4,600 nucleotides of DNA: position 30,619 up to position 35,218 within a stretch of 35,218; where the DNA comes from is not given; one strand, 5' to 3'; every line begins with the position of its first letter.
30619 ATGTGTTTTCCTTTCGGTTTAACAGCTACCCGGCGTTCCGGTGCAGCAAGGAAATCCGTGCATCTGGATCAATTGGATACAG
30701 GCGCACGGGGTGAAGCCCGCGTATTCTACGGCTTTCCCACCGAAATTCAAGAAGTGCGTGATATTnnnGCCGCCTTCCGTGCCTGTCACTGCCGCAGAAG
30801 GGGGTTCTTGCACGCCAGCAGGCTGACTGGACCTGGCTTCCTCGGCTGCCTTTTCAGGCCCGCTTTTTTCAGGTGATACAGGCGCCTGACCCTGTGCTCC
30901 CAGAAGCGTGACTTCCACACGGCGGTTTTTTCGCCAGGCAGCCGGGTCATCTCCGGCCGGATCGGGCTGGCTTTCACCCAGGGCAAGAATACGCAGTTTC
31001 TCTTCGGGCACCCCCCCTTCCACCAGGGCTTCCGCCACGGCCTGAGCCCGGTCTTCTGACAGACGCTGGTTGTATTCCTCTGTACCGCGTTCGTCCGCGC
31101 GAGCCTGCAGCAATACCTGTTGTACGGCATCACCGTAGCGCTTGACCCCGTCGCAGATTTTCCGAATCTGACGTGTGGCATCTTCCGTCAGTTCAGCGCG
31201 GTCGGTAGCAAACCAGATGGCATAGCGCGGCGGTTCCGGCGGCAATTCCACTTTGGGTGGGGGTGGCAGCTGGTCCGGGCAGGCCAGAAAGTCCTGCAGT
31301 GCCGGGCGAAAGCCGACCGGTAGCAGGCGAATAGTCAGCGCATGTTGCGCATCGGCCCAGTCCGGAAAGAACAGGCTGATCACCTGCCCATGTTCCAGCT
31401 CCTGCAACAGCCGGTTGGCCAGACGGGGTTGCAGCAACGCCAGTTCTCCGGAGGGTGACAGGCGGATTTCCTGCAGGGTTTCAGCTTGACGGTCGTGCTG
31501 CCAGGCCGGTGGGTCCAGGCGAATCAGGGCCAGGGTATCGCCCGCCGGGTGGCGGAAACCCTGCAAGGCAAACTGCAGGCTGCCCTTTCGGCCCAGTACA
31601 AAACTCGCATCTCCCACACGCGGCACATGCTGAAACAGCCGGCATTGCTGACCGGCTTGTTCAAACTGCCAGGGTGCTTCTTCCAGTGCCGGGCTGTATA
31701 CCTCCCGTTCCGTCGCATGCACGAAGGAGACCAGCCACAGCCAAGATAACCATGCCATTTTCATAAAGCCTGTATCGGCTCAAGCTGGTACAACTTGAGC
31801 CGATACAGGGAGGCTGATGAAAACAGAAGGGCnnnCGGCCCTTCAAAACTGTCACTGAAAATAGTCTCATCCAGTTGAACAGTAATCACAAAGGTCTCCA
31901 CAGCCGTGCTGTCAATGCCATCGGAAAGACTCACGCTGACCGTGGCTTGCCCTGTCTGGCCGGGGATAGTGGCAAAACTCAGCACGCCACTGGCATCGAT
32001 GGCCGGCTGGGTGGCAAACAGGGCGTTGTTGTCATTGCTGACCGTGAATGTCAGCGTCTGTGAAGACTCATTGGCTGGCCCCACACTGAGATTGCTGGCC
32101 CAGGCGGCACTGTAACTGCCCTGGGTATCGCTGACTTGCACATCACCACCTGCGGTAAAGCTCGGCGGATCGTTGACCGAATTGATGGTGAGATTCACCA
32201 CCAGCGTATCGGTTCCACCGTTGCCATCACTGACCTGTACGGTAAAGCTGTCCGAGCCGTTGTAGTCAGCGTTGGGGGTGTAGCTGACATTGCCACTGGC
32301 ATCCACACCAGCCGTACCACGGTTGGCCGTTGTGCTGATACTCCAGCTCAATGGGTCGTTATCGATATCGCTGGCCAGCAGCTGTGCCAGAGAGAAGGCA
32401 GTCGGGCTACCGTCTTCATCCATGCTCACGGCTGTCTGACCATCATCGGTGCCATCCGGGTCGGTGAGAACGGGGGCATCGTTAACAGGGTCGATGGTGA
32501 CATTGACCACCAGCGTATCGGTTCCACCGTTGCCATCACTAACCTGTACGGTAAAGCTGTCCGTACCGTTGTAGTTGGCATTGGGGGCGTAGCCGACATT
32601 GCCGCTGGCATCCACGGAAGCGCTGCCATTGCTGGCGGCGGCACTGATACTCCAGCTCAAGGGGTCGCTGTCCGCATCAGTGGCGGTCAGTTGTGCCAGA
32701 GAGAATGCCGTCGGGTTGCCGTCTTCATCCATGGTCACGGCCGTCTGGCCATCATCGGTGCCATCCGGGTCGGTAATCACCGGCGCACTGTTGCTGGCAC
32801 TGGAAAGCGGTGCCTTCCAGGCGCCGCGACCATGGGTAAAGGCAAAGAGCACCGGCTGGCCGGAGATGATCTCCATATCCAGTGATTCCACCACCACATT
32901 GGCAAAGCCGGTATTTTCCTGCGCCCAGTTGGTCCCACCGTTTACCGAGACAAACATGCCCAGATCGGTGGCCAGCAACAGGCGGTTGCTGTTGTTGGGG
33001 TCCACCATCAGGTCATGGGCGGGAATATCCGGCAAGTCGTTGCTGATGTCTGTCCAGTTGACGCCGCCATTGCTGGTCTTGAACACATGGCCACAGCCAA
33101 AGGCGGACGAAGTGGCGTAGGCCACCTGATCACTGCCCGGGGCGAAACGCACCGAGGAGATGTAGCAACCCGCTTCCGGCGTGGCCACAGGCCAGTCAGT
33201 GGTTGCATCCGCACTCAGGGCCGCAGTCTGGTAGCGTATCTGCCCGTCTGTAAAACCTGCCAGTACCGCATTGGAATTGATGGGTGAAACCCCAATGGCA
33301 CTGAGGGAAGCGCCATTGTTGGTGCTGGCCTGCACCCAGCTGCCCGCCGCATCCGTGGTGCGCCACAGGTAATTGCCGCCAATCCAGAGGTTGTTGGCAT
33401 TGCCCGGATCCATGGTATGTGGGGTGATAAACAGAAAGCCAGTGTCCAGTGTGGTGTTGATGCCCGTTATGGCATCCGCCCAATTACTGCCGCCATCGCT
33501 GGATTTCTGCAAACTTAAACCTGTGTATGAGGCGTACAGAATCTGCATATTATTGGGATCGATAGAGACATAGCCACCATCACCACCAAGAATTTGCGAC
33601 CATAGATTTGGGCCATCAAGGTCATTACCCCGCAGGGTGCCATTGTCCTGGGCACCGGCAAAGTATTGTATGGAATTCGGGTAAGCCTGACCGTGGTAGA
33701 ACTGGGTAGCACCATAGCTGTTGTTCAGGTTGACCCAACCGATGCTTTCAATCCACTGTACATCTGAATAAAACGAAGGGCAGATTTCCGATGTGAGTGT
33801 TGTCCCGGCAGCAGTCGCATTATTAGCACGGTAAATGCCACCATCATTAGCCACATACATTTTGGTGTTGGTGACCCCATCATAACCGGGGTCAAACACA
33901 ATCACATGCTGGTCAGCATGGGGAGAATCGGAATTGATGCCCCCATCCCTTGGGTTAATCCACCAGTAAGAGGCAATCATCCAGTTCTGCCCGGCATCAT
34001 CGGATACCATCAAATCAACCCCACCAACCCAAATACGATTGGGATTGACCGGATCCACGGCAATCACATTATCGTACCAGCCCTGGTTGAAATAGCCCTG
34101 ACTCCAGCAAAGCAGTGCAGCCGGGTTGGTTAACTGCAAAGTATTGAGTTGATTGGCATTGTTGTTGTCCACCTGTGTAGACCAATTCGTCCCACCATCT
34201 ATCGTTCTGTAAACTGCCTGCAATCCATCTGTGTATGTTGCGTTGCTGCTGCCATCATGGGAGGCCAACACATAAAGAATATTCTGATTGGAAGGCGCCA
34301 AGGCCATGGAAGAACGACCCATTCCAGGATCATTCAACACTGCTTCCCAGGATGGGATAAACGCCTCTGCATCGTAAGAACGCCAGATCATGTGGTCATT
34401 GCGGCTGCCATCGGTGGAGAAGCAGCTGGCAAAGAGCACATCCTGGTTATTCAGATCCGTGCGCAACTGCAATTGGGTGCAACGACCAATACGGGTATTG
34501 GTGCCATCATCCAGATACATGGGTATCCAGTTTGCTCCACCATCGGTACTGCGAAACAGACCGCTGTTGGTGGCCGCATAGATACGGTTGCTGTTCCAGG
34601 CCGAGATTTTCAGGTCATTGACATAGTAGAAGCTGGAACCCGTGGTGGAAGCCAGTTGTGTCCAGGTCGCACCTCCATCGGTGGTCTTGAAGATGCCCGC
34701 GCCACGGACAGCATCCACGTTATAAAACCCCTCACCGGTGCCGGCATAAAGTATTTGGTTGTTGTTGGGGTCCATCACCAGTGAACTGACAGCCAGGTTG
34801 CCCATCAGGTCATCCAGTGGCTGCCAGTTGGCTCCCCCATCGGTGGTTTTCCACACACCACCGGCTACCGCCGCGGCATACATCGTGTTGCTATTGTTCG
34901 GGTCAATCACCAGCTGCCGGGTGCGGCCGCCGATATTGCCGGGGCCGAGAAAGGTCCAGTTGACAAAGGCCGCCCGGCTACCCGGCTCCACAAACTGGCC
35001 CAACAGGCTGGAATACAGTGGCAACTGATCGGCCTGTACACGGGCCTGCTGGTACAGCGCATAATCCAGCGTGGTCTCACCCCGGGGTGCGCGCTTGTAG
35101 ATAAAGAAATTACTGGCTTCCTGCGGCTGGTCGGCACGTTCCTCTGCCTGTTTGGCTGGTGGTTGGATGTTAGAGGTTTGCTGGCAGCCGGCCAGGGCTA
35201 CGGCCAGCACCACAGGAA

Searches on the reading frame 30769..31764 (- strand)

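Call 95: search_protein_families(library=pfam, proteins=[window:30769-31764:-], max_evalue=0.00001)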
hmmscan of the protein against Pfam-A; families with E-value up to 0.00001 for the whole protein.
window:30769-31764:- (332 aa): 2 families
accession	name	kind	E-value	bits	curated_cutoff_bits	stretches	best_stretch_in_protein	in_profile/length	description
PF18393.6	MotY_N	-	2.3e-25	89.9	26.3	1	23-168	1-146/146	MotY N-terminal domain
PF00691.25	OmpA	-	1.6e-16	60.9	27.2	1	185-281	2-98/98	OmpA family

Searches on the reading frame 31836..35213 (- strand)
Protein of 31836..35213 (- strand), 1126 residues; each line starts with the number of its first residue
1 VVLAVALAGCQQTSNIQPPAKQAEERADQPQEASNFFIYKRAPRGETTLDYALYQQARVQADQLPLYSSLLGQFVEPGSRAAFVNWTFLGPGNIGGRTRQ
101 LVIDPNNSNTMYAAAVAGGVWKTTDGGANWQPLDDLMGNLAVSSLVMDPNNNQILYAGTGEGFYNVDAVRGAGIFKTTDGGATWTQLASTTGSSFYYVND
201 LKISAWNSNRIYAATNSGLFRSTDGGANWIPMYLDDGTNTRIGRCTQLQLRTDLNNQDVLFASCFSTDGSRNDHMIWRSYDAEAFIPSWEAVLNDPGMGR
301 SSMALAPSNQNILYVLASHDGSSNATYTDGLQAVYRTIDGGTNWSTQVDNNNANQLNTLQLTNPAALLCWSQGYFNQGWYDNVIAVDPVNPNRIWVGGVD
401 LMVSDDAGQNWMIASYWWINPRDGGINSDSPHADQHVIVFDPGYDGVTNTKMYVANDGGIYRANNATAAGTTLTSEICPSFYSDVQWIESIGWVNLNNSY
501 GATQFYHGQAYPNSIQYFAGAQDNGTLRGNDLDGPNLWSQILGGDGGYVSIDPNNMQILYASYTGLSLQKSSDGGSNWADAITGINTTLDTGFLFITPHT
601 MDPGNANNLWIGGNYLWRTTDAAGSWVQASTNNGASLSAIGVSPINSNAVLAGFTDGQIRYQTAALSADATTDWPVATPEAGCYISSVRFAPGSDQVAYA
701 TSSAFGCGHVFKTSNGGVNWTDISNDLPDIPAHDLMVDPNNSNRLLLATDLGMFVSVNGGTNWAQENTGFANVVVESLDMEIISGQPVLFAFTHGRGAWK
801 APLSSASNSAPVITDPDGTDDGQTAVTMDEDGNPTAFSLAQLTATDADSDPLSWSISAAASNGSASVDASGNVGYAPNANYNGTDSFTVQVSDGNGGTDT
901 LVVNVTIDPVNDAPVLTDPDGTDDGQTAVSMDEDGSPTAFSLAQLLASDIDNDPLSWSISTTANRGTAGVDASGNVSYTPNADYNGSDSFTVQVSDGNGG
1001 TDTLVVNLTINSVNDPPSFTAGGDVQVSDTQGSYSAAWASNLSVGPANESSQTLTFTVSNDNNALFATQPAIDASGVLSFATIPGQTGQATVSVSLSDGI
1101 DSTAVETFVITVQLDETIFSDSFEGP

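Call 95: search_protein_families(library=pfam, proteins=[window:31836-35213:-], max_evalue=0.00001)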
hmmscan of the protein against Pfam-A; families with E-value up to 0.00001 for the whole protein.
window:31836-35213:- (1126 aa): 5 families
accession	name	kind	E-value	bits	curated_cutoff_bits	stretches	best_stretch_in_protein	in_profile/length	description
PF17963.7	Big_9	-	2.2e-32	112.2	23.6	2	911-1009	1-89/89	Bacterial Ig domain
PF17892.7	Cadherin_5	-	2.6e-27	95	26.5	2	910-1011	1-98/98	Cadherin-like domain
PF15902.12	Sortilin-Vps10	-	4.1e-17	62.5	33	0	174-281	3-104/446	Sortilin, neurotensin receptor 3,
PF17803.7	Cadherin_4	-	1.4e-10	41.9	25.1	1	903-978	3-71/71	Bacterial cadherin-like domain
PF19076.6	CshA_repeat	-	1.5e-08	35.7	27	0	961-1002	53-95/103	Surface adhesin CshA repetitive domain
